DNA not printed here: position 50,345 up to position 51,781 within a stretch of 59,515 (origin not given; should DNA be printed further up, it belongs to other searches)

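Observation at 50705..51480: recF carries four separate word-array or foreign patches, all in frame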

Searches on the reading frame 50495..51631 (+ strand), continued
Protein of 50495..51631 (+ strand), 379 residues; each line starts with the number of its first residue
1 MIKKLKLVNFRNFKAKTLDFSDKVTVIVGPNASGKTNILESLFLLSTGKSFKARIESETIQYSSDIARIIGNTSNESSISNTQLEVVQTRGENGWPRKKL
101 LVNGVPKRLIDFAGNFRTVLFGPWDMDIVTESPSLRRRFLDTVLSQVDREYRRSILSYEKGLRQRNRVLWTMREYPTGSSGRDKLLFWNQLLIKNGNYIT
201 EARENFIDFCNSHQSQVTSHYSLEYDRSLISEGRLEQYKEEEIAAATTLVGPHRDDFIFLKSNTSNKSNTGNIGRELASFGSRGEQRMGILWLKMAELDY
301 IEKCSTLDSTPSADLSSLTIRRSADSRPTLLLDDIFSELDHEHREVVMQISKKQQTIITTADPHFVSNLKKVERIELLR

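Call 39: predict_structure(alignment_id=A1)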
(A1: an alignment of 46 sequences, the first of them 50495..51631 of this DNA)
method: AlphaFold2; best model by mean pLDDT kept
length: 379 residues; sequences in the alignment: 46
mean_pLDDT: 68.3   pTM: 0.68
mean pLDDT of the five models: 68.3, 50.6, 49.2, 46.6, 43.3
residues with pLDDT >= 90: 0; 70-90: 214; 50-70: 107; < 50: 58
segments of 3 or more residues with pLDDT < 50: 52-65, 77-79, 242-253, 265-272, 308-325
pLDDT, mean of each block of 10 residues (from residue 1): 70 71 82 68 70 40 48 53 64 55 67 60 58 70 74 83 82 75 84 85 86 69 77 74 42 64 53 67 75 80 60 39 59 78 79 84 77 73
secondary structure, 60 per line:
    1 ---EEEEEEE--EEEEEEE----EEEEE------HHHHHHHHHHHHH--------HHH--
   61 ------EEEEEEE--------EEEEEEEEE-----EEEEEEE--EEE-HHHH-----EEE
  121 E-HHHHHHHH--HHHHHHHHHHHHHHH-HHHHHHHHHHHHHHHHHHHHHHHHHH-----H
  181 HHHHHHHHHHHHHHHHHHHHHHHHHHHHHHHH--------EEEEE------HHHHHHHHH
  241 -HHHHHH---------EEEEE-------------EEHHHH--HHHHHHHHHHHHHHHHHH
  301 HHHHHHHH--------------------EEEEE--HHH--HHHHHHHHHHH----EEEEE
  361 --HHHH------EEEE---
elements in order: E4-10 E13-19 E24-28 H35-47 E67-73 E82-90 E96-102 E105-107 H109-112 E118-121 H123-130 H133-147 H149-174 H180-212 E221-225 H232-240 H242-247 E257-261 H277-280 H283-308 E329-333 H341-351 E356-360 H363-366 E373-376
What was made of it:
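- On RPE / intragenic MITE: Loop positions are shown in call 39.
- The patches lie in low-confidence loops (call 39).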

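Call 71: find_encoding_contigs(protein=P0007, flank=3000, max_places=1)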
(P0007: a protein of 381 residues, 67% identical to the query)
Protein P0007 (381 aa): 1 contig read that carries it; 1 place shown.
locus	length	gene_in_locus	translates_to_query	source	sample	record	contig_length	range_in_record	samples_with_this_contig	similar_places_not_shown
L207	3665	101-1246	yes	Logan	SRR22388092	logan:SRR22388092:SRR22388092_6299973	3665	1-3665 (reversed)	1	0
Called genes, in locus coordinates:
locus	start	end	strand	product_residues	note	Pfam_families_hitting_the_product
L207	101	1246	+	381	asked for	PF02463:SMC_N, PF13175:AAA_15, PF13476:AAA_23, PF13304:AAA_21 (weak)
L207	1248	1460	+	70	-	-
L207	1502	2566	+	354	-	PF02661:Fic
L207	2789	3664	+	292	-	?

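Call 72: find_encoding_contigs(protein=P0060, flank=3000, max_places=1)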
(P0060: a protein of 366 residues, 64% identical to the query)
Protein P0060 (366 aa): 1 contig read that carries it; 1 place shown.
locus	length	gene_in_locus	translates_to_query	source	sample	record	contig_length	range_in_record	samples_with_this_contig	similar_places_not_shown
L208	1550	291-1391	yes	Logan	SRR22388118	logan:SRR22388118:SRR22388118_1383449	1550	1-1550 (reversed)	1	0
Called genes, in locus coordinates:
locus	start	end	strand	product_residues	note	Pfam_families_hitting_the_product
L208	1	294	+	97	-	?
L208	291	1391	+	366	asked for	PF02463:SMC_N, PF13175:AAA_15, PF13476:AAA_23, PF13304:AAA_21 (weak)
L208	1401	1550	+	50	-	?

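Call 73: find_encoding_contigs(protein=P0040, flank=3000, max_places=1)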
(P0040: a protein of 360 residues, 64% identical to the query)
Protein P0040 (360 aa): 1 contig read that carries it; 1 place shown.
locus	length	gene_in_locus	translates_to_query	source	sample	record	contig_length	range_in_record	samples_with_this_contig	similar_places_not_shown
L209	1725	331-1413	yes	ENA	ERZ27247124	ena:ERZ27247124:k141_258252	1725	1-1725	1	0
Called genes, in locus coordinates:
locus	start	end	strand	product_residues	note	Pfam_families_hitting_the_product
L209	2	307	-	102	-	?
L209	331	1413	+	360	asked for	PF02463:SMC_N, PF13175:AAA_15, PF13476:AAA_23, PF13514:AAA_27 (faint), PF13555:AAA_29 (weak), PF13304:AAA_21 (weak)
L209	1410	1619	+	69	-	-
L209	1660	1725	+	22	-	?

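Call 94: fold_search(model_id=the predicted structure, library=pdb)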
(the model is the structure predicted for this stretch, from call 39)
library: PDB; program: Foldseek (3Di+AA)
matches with E <= 10: 602; with E <= 0.001: 170
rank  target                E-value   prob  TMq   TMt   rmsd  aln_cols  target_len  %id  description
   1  9a5q_B                3.1e-24  1.00  0.77  0.79   4.0       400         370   27  Integrative model of TKRA-RECF by crosslinking MS and deep learning (released 2024-09-18)
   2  5z69_A                4.4e-24  1.00  0.73  0.74   4.3       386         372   28  Structure of the recombination mediator protein RecF-ATPrS in RecFOR pathway (released 2018-10-17)
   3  5z69_B                9.6e-24  1.00  0.72  0.73   4.0       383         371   28  Structure of the recombination mediator protein RecF-ATPrS in RecFOR pathway (released 2018-10-17)
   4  5z68_A                6.2e-23  1.00  0.73  0.75   4.4       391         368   28  Structure of the recombination mediator protein RecF-ATP in RecFOR pathway (released 2018-04-18)
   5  5z67                  1.5e-22  1.00  0.75  0.77   3.6       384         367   28  Structure of the recombination mediator protein RecF in RecFOR pathway (released 2018-04-18)
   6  5z68_B                5.0e-22  1.00  0.73  0.75   4.0       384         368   28  Structure of the recombination mediator protein RecF-ATP in RecFOR pathway (released 2018-04-18)
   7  5z68_C                3.2e-21  1.00  0.70  0.71   4.9       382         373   28  Structure of the recombination mediator protein RecF-ATP in RecFOR pathway (released 2018-04-18)
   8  5z68_D                6.7e-21  1.00  0.69  0.72   4.9       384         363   27  Structure of the recombination mediator protein RecF-ATP in RecFOR pathway (released 2018-04-18)
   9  2o5v                  9.5e-21  1.00  0.72  0.76   3.5       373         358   28  Recombination mediator RecF (released 2007-02-06)
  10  8a93_B                2.7e-19  1.00  0.64  0.70   5.3       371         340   25  Complex of RecF-RecR-DNA from Thermus thermophilus. (released 2023-04-26)
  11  5zwu                  7.3e-19  1.00  0.68  0.75   4.4       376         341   25  Crystal structure of recombination mediator protein RecF (released 2019-05-22)
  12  5xns_A                3.4e-13  1.00  0.46  0.44  11.7       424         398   17  Crystal structure of the Smc head domain with an extended coiled coil bound to the C-terminal domain of ScpA derived f (released 2017-08-02)
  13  6wge_A                5.5e-12  1.00  0.53  0.51  10.3       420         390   14  Cryo-EM structure of human Cohesin-NIPBL-DNA complex without STAG1 (released 2020-05-20)
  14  8ro9_A                1.3e-11  1.00  0.50  0.52   8.2       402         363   14  Human cohesin SMC1A-HD(longCC-EQ)/RAD21-C complex - Open/closed P-loop conformation (released 2024-09-11)
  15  5xg3_A                2.1e-11  1.00  0.53  0.54   7.9       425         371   16  Crystal structure of the ATPgS-engaged Smc head domain with an extended coiled coil bound to the C-terminal domain of  (released 2017-06-07)
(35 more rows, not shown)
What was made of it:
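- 50495..51634 (+): recF coding sequence (379 aa from ATG 50495; the ORF list starts at TTG 50471). Intact Walker A (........), signature motif (SRGEQR) and Walker B (LLLDD). AF2 model with TM 0.72-0.77 to RecF structures (calls 39, 94).
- On RecF (TIGR00611): TM 0.72-0.77 to 5z67, 5z69 and 2o5v (call 94).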
